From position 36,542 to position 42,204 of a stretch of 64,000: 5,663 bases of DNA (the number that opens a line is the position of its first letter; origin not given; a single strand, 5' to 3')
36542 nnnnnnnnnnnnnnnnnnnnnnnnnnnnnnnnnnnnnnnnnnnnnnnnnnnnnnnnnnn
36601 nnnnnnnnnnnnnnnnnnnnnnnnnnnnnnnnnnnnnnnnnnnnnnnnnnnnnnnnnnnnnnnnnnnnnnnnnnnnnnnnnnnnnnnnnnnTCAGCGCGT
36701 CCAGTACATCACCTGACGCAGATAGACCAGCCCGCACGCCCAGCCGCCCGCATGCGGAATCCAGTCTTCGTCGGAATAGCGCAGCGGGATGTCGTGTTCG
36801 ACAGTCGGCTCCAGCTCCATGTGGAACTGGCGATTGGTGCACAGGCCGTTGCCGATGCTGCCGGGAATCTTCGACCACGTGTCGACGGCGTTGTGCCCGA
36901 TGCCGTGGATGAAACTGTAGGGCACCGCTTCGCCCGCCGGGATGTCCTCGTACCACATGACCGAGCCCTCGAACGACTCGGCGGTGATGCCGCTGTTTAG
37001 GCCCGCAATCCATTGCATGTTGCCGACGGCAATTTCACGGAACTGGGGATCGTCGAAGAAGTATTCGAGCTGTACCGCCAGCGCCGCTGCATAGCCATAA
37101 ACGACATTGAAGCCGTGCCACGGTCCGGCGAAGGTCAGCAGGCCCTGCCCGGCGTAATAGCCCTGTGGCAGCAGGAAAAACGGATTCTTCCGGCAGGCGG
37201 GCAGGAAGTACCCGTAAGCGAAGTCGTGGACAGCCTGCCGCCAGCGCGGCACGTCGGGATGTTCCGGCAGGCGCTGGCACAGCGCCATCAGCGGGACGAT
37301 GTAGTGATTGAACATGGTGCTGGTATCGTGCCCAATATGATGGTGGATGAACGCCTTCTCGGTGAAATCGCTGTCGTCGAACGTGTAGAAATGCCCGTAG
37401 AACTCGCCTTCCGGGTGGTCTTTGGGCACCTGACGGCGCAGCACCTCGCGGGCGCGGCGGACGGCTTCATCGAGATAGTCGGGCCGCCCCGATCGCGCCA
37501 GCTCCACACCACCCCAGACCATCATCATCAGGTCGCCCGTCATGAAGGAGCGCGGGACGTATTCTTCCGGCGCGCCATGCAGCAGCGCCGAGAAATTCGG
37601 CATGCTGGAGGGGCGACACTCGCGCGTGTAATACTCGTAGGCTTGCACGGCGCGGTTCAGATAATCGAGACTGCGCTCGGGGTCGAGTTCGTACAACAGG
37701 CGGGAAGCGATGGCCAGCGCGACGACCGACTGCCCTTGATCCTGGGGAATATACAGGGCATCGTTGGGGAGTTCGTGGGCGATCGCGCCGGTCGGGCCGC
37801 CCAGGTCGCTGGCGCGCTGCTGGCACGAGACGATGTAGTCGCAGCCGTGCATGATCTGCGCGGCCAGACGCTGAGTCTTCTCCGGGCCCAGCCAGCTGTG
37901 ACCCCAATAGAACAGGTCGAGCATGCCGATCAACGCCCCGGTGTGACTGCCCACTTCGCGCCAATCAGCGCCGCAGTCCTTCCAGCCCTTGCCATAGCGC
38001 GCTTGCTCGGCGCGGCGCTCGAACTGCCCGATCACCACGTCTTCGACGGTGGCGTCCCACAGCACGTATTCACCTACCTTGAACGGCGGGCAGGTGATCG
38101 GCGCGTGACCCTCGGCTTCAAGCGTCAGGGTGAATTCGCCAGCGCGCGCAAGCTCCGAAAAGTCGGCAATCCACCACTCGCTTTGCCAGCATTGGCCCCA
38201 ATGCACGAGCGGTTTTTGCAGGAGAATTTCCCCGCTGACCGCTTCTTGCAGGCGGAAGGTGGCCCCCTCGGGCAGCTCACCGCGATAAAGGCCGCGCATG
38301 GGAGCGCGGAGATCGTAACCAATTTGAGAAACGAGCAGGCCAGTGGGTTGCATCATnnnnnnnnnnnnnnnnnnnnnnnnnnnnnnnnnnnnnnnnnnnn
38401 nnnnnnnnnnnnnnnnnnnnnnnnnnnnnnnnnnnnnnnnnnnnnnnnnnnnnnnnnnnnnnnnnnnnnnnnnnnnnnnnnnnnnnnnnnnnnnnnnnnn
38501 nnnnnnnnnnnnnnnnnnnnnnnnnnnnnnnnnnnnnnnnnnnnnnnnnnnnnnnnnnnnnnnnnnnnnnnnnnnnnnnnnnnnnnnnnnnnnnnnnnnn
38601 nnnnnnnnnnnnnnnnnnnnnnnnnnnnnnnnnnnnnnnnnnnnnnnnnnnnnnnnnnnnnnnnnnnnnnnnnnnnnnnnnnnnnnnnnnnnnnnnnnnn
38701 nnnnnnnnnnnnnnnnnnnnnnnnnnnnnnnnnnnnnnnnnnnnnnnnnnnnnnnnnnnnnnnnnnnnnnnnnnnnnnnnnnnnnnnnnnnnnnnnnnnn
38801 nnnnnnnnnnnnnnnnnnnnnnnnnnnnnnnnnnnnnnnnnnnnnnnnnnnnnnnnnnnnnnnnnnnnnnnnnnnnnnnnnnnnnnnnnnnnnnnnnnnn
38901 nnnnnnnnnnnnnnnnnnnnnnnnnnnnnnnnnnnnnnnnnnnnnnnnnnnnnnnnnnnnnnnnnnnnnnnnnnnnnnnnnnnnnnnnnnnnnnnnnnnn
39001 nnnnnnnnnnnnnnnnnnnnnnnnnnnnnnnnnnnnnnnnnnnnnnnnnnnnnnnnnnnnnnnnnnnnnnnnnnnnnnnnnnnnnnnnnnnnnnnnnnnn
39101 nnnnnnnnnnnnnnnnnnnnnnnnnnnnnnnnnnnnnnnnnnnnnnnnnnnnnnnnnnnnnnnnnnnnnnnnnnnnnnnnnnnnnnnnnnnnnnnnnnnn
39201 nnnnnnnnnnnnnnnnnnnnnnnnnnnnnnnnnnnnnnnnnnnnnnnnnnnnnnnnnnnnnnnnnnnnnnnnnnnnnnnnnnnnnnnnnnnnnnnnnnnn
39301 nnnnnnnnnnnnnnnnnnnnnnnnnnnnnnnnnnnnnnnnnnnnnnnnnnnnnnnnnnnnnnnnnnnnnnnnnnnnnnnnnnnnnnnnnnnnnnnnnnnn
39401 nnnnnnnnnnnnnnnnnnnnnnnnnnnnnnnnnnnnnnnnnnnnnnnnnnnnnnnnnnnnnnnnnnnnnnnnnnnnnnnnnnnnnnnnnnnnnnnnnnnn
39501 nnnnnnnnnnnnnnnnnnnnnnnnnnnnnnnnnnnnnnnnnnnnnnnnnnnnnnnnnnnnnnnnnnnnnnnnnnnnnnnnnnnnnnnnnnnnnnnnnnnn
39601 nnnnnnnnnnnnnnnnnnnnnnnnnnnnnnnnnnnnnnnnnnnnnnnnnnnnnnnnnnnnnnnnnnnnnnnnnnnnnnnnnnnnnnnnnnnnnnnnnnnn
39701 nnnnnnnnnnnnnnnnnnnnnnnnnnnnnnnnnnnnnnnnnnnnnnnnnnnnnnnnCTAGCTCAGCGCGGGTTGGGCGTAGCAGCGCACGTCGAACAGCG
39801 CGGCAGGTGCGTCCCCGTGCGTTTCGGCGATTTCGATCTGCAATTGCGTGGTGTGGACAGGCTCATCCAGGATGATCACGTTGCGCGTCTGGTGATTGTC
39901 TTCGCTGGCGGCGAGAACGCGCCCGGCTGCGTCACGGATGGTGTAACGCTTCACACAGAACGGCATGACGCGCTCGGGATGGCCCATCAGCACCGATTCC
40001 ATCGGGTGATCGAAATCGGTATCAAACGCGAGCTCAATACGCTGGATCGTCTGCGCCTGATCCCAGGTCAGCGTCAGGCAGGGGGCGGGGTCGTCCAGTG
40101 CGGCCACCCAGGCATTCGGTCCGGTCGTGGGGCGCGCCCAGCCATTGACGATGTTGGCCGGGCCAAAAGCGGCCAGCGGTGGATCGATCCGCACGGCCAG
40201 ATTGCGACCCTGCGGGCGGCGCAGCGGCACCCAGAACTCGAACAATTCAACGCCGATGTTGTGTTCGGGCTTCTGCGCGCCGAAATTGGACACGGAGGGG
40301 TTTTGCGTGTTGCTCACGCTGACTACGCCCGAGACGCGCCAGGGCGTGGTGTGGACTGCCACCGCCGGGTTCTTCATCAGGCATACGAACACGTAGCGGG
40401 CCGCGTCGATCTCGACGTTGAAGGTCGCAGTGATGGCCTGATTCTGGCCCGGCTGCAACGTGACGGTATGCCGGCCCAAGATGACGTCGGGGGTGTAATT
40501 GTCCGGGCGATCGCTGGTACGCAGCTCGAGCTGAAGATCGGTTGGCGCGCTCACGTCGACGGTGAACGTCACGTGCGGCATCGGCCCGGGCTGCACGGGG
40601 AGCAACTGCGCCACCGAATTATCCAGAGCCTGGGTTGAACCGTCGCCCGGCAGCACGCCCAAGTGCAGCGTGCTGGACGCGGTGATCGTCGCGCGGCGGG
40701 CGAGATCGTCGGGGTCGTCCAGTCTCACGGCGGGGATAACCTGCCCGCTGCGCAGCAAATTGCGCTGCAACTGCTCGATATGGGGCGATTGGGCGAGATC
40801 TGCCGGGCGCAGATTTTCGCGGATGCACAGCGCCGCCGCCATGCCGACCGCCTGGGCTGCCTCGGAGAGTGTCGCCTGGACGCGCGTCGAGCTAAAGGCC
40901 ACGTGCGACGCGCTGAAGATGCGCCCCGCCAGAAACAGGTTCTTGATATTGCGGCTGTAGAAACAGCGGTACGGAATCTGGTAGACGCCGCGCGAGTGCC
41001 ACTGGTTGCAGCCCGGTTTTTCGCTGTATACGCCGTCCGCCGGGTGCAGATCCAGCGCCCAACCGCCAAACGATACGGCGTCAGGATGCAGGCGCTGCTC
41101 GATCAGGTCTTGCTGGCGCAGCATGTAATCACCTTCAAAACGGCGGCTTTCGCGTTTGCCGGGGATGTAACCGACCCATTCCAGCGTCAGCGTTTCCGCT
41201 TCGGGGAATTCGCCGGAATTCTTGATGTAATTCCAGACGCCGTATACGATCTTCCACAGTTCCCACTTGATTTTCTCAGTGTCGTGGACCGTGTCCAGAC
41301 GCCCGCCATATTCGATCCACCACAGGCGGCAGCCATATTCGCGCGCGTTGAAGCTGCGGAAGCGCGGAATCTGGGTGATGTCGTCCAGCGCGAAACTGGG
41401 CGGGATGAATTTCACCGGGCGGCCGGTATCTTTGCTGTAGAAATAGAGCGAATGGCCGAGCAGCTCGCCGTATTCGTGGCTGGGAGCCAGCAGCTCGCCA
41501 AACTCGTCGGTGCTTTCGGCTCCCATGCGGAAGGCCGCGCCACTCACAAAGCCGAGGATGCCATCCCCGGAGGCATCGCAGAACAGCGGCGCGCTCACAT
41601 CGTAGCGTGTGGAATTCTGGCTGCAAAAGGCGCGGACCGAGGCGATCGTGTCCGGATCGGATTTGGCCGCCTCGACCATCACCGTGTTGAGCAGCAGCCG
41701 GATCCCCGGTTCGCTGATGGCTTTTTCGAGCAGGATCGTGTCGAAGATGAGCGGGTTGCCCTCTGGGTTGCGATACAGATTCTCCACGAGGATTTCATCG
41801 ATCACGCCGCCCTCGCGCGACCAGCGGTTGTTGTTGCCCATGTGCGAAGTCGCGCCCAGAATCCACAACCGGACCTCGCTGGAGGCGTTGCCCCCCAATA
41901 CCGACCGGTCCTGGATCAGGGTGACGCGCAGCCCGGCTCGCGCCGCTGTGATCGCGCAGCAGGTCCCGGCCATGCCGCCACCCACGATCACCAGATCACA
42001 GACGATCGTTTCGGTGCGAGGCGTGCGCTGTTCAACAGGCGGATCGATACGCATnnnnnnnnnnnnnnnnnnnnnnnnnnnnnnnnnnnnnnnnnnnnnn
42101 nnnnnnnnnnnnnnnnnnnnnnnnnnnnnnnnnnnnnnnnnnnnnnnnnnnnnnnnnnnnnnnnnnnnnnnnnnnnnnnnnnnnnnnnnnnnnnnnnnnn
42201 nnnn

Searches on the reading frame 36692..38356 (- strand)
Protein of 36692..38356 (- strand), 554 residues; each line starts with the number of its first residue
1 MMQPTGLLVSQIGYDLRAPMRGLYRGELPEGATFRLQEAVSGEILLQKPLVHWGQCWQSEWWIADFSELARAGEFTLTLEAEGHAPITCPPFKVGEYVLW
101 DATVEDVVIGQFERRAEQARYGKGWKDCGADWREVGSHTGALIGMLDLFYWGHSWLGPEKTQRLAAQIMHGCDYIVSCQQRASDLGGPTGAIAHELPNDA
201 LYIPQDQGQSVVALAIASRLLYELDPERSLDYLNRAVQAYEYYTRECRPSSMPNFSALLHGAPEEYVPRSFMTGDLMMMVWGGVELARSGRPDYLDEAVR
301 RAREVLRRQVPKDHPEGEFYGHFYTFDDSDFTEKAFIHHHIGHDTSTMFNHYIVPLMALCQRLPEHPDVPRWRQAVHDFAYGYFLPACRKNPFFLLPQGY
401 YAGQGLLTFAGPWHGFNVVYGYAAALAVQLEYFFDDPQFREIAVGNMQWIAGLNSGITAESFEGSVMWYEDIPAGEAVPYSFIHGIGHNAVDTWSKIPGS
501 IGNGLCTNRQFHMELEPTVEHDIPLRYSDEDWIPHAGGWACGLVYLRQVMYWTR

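Call 71: search_protein_families(library=pfam, proteins=[window:36692-38356:-])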
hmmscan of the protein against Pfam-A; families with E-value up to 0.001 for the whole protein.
window:36692-38356:- (554 aa): 1 family
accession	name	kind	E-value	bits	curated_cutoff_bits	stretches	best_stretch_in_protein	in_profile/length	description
PF00759.25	Glyco_hydro_9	-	3.7e-05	23.7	27.7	1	209-455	155-368/444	Glycosyl hydrolase family 9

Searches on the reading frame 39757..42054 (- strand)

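Call 71: search_protein_families(library=pfam, proteins=[window:39757-42054:-])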
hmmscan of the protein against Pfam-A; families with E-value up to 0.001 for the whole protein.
window:39757-42054:- (765 aa): 8 families
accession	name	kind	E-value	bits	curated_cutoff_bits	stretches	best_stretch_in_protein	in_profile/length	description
PF12831.13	FAD_oxidored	-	3.9e-92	310.1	27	1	20-433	1-416/416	FAD dependent oxidoreductase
PF13450.12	NAD_binding_8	-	3e-09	37.4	21.9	1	23-61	1-39/68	NAD(P)-binding Rossmann-like domain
PF00890.30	FAD_binding_2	-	3.6e-08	33.5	20.4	1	20-68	1-50/414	FAD binding domain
PF01266.30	DAO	-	1.9e-07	31.4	27.9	1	20-64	1-46/353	FAD dependent oxidoreductase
PF07992.20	Pyr_redox_2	-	1.4e-06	28.4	26.1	1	20-54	2-37/291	Pyridine nucleotide-disulphide oxidoreductase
PF01134.28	GIDA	-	8.4e-05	22.2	22.1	1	20-49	1-30/391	Glucose inhibited division protein A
PF00070.33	Pyr_redox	-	0.00011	23.1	22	0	21-54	2-35/82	Pyridine nucleotide-disulphide oxidoreductase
PF03486.20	HI0933_like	-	0.00046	20.1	50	0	20-53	2-35/244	HI0933-like protein Rossmann domain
